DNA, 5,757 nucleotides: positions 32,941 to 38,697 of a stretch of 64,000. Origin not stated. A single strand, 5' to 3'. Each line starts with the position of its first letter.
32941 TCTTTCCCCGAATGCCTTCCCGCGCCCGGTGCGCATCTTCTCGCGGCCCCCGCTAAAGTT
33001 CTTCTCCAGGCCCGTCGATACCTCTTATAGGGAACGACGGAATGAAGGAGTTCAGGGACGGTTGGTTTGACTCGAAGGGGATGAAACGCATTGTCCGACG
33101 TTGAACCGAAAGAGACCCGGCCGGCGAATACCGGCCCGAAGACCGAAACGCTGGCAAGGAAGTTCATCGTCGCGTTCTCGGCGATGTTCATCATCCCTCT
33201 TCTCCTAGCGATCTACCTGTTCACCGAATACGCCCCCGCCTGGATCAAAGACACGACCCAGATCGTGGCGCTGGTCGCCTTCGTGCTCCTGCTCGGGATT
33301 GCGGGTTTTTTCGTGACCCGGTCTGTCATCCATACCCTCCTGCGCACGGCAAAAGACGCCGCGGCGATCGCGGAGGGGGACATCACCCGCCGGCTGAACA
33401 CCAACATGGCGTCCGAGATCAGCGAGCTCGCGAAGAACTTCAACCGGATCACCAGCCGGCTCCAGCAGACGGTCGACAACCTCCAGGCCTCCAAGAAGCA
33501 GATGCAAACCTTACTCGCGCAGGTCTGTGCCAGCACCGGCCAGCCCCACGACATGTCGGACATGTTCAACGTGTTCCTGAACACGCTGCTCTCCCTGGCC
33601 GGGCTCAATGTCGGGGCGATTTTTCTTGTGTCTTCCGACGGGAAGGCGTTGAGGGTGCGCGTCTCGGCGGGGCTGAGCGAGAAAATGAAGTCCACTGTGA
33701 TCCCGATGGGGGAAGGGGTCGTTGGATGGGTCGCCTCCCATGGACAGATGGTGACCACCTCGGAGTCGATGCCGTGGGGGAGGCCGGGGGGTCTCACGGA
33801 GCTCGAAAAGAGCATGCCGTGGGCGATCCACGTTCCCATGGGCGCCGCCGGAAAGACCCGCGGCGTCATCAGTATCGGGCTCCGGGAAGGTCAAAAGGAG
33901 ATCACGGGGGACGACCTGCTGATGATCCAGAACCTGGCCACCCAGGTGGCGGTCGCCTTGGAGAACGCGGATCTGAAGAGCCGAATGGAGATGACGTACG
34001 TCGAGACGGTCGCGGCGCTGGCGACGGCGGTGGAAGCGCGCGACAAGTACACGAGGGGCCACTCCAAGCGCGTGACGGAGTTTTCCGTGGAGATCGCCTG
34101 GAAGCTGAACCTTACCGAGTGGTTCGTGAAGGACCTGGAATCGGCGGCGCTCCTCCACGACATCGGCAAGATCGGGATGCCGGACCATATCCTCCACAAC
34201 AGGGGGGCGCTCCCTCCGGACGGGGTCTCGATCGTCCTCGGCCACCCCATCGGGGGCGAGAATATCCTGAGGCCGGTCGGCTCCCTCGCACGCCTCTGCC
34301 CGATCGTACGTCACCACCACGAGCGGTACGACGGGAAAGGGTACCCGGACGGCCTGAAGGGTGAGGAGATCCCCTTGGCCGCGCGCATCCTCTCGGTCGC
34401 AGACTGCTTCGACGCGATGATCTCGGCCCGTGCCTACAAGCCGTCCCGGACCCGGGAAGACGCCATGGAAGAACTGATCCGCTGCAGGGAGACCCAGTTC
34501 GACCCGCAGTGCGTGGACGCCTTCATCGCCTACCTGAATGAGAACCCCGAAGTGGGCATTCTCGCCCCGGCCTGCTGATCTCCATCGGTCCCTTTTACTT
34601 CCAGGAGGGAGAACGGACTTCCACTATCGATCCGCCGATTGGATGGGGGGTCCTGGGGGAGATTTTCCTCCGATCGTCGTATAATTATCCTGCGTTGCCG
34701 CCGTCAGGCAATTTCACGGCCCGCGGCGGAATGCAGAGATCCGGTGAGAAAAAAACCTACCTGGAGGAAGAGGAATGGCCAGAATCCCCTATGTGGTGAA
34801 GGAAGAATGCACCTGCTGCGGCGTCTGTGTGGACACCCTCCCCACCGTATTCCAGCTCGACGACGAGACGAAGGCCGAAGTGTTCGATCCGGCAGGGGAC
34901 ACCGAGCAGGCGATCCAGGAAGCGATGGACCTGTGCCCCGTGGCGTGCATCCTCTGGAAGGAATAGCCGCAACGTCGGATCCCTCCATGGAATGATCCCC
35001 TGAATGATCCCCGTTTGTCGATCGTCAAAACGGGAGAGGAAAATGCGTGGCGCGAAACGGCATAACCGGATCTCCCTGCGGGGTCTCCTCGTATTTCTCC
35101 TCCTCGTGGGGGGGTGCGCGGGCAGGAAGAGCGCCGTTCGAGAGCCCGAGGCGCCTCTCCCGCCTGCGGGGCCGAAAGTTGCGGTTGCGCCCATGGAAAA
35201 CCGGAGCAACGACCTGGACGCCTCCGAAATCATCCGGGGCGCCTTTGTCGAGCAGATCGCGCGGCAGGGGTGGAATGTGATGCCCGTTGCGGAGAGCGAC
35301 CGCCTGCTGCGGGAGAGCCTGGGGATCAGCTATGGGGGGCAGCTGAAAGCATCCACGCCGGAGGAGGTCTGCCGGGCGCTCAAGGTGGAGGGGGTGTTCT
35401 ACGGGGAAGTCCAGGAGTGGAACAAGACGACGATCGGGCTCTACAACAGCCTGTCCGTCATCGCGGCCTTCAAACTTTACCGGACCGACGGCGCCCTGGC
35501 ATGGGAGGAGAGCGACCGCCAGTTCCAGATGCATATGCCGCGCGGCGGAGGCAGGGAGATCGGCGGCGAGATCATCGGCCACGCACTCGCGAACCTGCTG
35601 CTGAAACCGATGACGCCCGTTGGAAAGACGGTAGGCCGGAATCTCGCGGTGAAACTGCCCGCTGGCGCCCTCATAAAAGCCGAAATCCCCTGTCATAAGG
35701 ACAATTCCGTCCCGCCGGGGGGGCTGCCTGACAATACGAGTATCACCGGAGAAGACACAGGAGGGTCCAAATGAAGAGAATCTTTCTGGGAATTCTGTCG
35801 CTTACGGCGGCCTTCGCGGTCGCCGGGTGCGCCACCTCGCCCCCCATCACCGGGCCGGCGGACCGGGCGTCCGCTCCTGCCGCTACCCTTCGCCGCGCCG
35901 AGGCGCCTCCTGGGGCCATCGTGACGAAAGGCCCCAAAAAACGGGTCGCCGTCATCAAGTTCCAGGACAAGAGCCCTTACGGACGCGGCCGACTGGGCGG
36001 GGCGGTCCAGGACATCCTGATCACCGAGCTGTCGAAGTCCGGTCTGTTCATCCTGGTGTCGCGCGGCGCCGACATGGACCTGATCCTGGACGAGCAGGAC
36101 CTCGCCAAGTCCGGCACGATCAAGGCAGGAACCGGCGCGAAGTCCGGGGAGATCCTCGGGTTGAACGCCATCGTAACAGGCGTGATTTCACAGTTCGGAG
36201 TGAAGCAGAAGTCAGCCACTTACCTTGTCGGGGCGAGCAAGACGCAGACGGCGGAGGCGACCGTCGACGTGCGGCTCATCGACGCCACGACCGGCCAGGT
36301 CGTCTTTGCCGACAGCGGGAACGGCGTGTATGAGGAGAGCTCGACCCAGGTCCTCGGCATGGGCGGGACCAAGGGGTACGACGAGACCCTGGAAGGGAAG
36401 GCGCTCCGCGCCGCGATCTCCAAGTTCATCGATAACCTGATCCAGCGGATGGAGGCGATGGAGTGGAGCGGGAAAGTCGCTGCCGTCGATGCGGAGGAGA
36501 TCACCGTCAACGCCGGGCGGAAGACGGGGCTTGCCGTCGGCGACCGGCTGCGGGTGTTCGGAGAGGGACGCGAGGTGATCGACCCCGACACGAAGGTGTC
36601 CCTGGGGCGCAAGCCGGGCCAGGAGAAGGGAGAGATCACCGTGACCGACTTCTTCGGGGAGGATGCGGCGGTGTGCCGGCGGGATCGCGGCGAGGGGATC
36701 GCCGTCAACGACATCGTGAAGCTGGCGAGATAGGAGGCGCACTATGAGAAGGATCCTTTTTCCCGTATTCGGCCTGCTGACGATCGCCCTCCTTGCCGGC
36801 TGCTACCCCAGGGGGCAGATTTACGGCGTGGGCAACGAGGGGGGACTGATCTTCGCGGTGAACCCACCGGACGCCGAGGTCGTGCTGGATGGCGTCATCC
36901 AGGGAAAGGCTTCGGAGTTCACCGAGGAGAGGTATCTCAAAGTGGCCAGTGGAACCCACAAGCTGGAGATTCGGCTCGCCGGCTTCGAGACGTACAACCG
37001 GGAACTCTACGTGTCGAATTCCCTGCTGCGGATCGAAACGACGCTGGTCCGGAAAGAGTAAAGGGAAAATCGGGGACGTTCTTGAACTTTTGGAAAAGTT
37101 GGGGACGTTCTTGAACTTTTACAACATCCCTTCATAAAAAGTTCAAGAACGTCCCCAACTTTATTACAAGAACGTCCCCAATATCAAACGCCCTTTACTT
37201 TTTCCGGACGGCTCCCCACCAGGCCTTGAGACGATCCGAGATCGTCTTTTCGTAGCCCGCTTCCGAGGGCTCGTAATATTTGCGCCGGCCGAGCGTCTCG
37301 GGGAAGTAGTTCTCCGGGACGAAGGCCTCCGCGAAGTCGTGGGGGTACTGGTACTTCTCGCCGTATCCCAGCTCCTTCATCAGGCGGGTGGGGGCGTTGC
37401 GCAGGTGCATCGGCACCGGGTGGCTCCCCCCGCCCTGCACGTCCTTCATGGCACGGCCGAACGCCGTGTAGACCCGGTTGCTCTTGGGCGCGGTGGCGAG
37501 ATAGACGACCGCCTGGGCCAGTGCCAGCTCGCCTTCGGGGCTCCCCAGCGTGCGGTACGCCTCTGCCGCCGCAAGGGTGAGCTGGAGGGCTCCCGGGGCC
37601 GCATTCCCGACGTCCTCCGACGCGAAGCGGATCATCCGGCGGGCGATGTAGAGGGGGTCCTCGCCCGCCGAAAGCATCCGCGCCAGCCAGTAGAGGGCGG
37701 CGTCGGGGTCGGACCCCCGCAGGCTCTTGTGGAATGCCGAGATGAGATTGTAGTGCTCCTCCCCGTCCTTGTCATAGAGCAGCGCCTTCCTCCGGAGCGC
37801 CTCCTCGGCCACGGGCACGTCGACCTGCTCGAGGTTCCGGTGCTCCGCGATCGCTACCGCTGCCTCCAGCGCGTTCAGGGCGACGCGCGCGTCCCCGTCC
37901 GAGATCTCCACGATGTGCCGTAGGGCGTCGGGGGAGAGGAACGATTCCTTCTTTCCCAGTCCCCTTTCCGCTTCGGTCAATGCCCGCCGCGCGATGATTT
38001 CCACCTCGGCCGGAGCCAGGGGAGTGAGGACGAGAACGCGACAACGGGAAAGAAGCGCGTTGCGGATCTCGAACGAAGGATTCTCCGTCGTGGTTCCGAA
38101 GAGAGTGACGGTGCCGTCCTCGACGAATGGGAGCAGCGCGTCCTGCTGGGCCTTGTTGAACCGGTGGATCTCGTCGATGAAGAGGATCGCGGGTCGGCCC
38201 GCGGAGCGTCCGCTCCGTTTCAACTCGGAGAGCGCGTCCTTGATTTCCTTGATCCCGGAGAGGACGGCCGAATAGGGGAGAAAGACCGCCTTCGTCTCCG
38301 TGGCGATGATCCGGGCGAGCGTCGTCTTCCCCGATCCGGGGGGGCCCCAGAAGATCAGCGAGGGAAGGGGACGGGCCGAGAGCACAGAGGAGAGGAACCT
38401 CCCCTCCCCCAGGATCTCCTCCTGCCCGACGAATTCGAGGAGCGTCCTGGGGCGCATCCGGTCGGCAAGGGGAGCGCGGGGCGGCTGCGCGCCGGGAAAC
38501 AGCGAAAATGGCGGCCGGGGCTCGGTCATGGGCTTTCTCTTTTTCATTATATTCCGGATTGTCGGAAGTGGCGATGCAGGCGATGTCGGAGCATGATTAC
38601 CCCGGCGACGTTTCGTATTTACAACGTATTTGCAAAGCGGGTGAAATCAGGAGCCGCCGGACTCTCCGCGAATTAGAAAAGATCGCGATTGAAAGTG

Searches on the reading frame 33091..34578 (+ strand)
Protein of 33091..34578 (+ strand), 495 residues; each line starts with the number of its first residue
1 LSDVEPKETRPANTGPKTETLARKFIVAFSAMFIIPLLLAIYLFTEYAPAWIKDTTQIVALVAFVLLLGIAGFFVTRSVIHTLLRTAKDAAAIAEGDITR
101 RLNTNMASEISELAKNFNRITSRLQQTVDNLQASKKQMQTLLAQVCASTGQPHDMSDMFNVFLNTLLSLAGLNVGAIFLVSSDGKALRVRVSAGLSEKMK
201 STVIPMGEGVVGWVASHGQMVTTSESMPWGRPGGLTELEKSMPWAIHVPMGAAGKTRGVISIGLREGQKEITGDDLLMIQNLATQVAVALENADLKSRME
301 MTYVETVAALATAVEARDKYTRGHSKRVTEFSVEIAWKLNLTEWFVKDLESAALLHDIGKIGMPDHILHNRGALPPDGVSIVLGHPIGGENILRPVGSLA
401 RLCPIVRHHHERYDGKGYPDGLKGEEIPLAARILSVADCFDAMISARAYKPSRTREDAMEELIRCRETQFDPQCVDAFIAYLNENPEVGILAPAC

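Call 5: search_protein_families(library=pfam, proteins=[window:33091-34578:+])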
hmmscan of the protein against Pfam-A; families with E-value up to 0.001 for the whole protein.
window:33091-34578:+ (495 aa): 6 families
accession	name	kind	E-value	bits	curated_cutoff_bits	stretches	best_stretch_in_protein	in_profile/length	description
PF13487.12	HD_5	-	1.7e-39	135.7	27.2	1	310-473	3-169/170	HD domain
PF01966.28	HD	-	1.1e-20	74.5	22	1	323-443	3-116/116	HD domain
PF13185.12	GAF_2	-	1.2e-10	42.2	28.6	1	153-291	2-136/136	GAF domain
PF13492.12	GAF_3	-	4.3e-09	37.3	27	1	156-292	3-129/129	GAF domain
PF01590.32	GAF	-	1e-06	29.7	22.4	1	154-290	1-133/133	GAF domain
PF00672.30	HAMP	-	2.2e-06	28.3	25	1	74-126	1-53/53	HAMP domain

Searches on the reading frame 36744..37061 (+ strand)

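Call 39: search_protein_families(library=pfam, max_evalue=0.00001, proteins=[window:36744-37061:+])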
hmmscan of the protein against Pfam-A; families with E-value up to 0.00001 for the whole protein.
window:36744-37061:+ (105 aa): 1 family
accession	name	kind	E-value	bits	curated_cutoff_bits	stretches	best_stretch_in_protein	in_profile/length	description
PF08308.17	PEGA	-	1.1e-06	28.9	20.8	1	39-103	8-69/71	PEGA domain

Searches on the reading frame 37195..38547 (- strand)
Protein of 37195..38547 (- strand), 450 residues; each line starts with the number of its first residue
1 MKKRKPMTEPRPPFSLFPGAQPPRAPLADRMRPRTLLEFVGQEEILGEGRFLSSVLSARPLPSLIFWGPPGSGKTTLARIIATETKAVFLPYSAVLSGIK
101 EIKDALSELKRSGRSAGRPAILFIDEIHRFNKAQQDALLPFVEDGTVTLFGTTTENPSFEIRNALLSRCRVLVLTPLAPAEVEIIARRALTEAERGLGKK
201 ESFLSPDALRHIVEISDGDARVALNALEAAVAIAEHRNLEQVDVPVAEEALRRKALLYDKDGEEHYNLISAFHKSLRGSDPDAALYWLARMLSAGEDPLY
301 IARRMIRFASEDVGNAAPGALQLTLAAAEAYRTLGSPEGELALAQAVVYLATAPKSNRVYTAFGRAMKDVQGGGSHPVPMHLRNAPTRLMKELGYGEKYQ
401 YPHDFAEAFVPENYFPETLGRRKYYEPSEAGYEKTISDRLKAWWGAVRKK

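Call 39: search_protein_families(library=pfam, max_evalue=0.00001, proteins=[window:37195-38547:-])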
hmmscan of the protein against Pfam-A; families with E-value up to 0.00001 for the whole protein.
window:37195-38547:- (450 aa): 7 families
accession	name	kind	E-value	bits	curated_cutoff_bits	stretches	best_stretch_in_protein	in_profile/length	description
PF12002.13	MgsA_C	-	2.1e-72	242.9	27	1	278-444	1-167/167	MgsA AAA+ ATPase C terminal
PF16193.11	AAA_assoc_2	-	4.2e-26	91.5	34.3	1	201-277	4-81/81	AAA C-terminal domain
PF00004.35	AAA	-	1.1e-16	61.9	21.2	1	64-175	1-129/131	ATPase family associated with various cellular activities (AAA)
PF05496.18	RuvB_N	-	5.5e-15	55.9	27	1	31-149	1-115/159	Holliday junction DNA helicase RuvB P-loop domain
PF07728.20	AAA_5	-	9.8e-08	32.5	22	1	64-150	2-98/139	AAA domain (dynein-related subfamily)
PF13191.12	AAA_16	-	7e-07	30.3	32.6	0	51-83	15-46/167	AAA ATPase domain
PF13173.12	AAA_14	-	8.1e-06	26.3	27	0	64-181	5-127/129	AAA domain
